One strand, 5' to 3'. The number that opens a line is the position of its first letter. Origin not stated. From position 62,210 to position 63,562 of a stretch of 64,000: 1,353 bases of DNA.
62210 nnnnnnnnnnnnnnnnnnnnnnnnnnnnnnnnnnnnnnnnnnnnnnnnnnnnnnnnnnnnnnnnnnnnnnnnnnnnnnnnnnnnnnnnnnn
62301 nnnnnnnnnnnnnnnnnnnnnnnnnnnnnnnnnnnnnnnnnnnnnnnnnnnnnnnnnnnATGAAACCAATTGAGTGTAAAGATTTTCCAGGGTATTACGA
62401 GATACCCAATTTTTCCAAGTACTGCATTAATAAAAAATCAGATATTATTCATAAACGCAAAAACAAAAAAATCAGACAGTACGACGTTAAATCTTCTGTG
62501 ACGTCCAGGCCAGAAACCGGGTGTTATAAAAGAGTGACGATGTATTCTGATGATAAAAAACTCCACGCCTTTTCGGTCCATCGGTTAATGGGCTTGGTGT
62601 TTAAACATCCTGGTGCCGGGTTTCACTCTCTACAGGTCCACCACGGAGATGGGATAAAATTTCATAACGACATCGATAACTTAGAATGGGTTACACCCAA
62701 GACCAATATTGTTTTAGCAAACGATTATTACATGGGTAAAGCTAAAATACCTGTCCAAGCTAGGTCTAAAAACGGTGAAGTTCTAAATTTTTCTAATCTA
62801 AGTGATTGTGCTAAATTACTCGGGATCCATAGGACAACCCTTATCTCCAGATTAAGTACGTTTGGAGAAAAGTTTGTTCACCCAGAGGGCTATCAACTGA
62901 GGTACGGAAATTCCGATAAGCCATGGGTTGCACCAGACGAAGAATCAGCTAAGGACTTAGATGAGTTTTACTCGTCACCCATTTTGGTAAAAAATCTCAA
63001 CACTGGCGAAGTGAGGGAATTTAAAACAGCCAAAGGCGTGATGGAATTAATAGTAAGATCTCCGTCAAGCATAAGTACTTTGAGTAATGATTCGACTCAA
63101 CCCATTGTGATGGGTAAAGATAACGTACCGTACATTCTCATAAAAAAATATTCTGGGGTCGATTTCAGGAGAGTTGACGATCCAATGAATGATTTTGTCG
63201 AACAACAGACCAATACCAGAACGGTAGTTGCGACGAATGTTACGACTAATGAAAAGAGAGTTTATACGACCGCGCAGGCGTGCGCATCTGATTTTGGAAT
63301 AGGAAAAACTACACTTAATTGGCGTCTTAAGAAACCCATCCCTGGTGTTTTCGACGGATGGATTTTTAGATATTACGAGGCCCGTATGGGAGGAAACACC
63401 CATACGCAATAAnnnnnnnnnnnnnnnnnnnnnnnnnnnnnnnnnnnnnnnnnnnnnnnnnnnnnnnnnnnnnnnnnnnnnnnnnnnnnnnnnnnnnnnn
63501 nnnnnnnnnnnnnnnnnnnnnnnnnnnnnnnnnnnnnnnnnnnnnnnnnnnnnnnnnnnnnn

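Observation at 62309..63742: Second group I intron, carrying an HNH homing endonuclease, interrupts the RNAP beta gene in the conserved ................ region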

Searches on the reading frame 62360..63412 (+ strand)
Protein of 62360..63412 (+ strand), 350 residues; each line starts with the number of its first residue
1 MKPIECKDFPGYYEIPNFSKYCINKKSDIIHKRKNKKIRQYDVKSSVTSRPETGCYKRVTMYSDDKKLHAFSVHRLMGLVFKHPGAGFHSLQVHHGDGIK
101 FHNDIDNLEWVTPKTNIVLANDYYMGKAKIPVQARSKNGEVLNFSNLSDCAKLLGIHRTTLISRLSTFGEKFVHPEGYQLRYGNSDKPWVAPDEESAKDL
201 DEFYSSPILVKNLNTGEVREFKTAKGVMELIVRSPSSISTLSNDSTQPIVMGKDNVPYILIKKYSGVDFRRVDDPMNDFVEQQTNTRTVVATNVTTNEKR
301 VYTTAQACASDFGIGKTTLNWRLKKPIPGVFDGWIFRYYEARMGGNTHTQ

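Call 11: search_protein_families(library=pfam, proteins=[window:62360-63412:+], max_evalue=0.01)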
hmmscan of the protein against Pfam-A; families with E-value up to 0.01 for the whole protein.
window:62360-63412:+ (350 aa): 4 families
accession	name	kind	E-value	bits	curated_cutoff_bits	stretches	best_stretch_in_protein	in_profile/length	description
PF07453.19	NUMOD1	-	2.1e-05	25.1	22.8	0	288-320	2-34/37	NUMOD1 domain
PF13392.12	HNH_3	-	3.7e-05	23.7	24.8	1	91-116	19-44/46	HNH endonuclease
PF13556.12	HTH_30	-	0.00037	20.7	27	1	143-169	11-37/59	PucR C-terminal helix-turn-helix domain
PF02954.25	HTH_8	-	0.00075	19.6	22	1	146-165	20-39/42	Bacterial regulatory protein, Fis family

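Call 12: search_protein_families(library=phrogs, proteins=[window:62360-63412:+], max_evalue=0.001)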
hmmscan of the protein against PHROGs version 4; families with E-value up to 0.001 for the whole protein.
window:62360-63412:+ (350 aa): 7 families
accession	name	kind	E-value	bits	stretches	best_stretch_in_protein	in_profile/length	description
phrog_59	-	DNA, RNA and nucleotide metabolism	2.8e-26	93.8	1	14-341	142-407/423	HNH endonuclease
phrog_959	-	DNA, RNA and nucleotide metabolism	9.1e-11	42.7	1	20-136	17-123/138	HNH endonuclease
phrog_1492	-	DNA, RNA and nucleotide metabolism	4e-09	37.1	1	40-117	80-156/414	HNH endonuclease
phrog_7545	-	DNA, RNA and nucleotide metabolism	1.7e-05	26.1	1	30-114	44-127/160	HNH endonuclease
phrog_20162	-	DNA, RNA and nucleotide metabolism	2.7e-05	25.4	0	134-185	35-84/88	HNH endonuclease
phrog_1509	-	unknown function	0.00039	21.4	0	286-321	6-42/85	-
phrog_1310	-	unknown function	0.00096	20.6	0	205-236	67-98/125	-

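Call 14: search_solved_structures(query=window:62360-63412:+, max_evalue=0.01, show_alignments=1)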
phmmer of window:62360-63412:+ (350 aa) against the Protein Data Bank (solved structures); distinct sequences matched with E-value up to 0.01: 1.
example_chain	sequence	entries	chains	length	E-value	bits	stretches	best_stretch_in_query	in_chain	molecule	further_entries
1u3e_M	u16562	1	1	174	0.00015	24.4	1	40-118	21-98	HNH homing endonuclease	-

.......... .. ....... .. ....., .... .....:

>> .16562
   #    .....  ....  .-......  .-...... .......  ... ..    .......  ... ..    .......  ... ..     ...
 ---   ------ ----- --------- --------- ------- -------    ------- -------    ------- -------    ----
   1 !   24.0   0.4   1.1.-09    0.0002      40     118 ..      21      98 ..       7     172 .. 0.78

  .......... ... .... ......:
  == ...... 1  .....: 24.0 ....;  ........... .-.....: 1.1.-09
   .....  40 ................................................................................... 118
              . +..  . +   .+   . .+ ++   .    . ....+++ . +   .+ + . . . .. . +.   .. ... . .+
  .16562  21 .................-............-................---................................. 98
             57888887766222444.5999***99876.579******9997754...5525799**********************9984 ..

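Call 21: search_dna_similar(query=window:62360-63409:+, collection=phages, mode=protein, max_rows=40, max_evalue=1e-8)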
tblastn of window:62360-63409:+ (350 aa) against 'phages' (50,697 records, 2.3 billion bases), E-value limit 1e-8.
Records with a match: 32; places in all: 32; records where one place covers at least 80% of the query: 8.
Best place of each record, by identity: >=99% 1; <60% 31.
By first word of the organism name: Pseudomonas 18; Serratia 5; Escherichia 2; Lactobacillus 2; Raoultella 1; Pectobacterium 1; Vibrio 1; Shewanella 1; Xanthomonas 1.
By host as written in the record: Pseudomonas aeruginosa 8; Pseudomonas aeruginosa PAO1 4; - 3; Serratia marcescens wk2050 2; Pseudomonas aeruginosa strain PAO1 2; Serratia marcescens LVF3 2; Escherichia coli 2; Lactobacillus rhamnosus 2; and 7 more.
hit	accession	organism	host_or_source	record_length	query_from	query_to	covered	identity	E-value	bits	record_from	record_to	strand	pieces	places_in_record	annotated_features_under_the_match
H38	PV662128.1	Raoultella phage VB_ZK_P1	Raoultella ornithinolytica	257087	1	350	100%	100.0%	0e+0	702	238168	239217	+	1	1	VBZKP1_272: hypothetical protein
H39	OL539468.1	Serratia phage vB_SmaM_Haymo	Serratia marcescens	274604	3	339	96%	32.3%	2e-30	128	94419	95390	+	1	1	putative endonuclease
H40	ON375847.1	Pectobacterium phage vB_ParM-25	Pectobacterium aroidearum strain MO46a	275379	3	339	96%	32.3%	2e-30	128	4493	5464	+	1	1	HNH endonuclease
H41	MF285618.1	Serratia phage vB_SmaM_ 2050HW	Serratia marcescens wk2050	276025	3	339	96%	32.3%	2e-30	128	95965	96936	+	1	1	putative endonuclease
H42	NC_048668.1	Serratia phage vB_SmaM_ 2050HW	Serratia marcescens wk2050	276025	3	339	96%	32.3%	2e-30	128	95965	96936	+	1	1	putative endonuclease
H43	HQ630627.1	Pseudomonas phage PhiPA3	Pseudomonas aeruginosa strain PAO1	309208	4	340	96%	28.7%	8e-27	117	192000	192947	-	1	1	210: putative endonuclease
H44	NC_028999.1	Pseudomonas phage PhiPA3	Pseudomonas aeruginosa strain PAO1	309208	4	340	96%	28.7%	8e-27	117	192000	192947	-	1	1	210: putative endonuclease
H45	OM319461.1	Vibrio phage C-ZP2022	Vibrio parahaemolyticus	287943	2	342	97%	26.3%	8e-15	82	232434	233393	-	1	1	putative endonuclease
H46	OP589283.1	Shewanella phage FishSpeaker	Shewanella oneidensis MR-1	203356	4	271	77%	23.8%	2e-10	68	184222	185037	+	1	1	HNH endonuclease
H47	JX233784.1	Pseudomonas phage PA7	Pseudomonas aeruginosa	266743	4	249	70%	25.6%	3e-11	71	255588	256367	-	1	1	hypothetical protein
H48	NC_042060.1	Pseudomonas phage PA7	Pseudomonas aeruginosa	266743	4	249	70%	25.6%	3e-11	71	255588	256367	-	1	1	hypothetical protein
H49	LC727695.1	Pseudomonas phage sp. Brmt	Pseudomonas aeruginosa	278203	4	249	70%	25.6%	3e-11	71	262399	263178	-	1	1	hypothetical protein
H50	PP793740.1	Pseudomonas phage vB_PaM_W10-2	Pseudomonas aeruginosa ATCC 27853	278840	4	249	70%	25.6%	3e-11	71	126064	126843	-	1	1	hypothetical protein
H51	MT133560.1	Pseudomonas phage fnug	Pseudomonas aeruginosa PAO1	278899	4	249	70%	25.6%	3e-11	71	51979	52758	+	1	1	hypothetical protein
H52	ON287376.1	Serratia phage vB_SmaM-Kodama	Serratia marcescens LVF3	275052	3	249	71%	25.0%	5e-10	67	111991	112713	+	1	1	putative HNH endonuclease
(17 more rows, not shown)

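Call 25: get_annotated_region(hit=H43, flank=5000)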
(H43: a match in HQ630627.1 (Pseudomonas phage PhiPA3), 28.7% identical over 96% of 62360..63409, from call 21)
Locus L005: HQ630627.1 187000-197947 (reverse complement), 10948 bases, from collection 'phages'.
description: Pseudomonas phage PhiPA3, complete genome.
organism: Pseudomonas phage PhiPA3 (NCBI taxid 998086)
taxonomy: Viruses; Duplodnaviria; Heunggongvirae; Uroviricota; Caudoviricetes; Miltoncavirus; Miltoncavirus PhiPA3
host: Pseudomonas aeruginosa strain PAO1; source: -; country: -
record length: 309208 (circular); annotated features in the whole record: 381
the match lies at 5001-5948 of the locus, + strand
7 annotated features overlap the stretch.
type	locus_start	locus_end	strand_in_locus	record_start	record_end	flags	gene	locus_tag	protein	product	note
CDS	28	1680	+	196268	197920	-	212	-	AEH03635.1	putative RNA polymerase beta subunit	similar to gp275 in Pseudomonas phage 201phi2-1, gp180 Pseudomonas phage phiKZ, PPEV_gp184 Pseudomonas phage EL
CDS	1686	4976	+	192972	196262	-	211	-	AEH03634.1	putative RNA polymerase beta subunit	similar to gp273/274 in Pseudomonas phage 201phi2-1, gp178 Pseudomonas phage phiKZ, PPEV_gp186 Pseudomonas phage EL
CDS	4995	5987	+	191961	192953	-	210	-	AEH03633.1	putative endonuclease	similar to gp179 in Pseudomonas phage phiKZ in Staphylococcus warneri L37603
CDS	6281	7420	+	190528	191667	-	209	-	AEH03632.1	hypothetical protein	similar to gp178 in Pseudomonas phage phiKZ, gp273/274 Pseudomonas phage 201phi2-1, PPEV_gp187 Pseudomonas phage EL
CDS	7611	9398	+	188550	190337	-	208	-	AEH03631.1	hypothetical protein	similar to gp271 in Pseudomonas phage 201phi2-1, gp177 Pseudomonas phage phiKZ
CDS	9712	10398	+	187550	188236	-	207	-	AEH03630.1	hypothetical protein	-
CDS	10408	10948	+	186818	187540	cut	206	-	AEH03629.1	hypothetical protein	similar to gp269 in Pseudomonas phage 201phi2-1, gp176 Pseudomonas phage phiKZ, PPEV_gp191 Pseudomonas phage EL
